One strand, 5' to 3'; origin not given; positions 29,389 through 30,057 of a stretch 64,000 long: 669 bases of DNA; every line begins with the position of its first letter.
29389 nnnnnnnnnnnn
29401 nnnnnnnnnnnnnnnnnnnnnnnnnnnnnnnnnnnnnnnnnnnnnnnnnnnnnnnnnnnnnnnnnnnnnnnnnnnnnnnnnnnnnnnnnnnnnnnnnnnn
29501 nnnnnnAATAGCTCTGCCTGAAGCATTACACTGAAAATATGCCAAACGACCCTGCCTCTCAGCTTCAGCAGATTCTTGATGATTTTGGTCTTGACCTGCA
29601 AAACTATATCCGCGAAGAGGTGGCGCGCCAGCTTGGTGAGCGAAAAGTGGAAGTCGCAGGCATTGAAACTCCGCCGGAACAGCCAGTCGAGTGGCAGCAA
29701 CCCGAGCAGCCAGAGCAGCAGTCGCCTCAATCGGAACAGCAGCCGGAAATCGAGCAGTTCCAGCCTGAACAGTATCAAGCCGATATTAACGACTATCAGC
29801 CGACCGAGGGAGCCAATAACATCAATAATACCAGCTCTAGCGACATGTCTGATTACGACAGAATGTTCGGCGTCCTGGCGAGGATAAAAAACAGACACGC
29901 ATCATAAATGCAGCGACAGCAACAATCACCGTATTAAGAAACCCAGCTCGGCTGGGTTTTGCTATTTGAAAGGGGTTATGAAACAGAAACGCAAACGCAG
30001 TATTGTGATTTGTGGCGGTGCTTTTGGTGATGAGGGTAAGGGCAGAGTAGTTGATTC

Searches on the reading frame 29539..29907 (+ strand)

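Call 3: search_protein_families(library=pfam, proteins=[window:29539-29907:+], max_evalue=1)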
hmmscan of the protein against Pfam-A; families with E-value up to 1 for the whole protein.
window:29539-29907:+ (122 aa): 1 family
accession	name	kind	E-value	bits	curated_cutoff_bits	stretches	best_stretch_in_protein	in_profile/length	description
PF02166.21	Androgen_recep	-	0.12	11.6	25.3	1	24-93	25-89/501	Androgen receptor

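Call 4: search_protein_families(library=ncbifam, proteins=[window:29539-29907:+], max_evalue=1)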
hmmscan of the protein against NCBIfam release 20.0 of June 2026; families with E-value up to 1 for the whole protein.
window:29539-29907:+ (122 aa): 0 families

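Call 70: search_protein_families(library=phrogs, proteins=[window:29539-29907:+], max_evalue=0.01)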
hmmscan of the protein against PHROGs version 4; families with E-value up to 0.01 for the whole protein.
window:29539-29907:+ (122 aa): 0 families

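Call 71: search_protein_families(library=padloc, proteins=[window:29539-29907:+], max_evalue=0.01)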
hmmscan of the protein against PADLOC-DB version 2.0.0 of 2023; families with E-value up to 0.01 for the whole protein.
window:29539-29907:+ (122 aa): 0 families
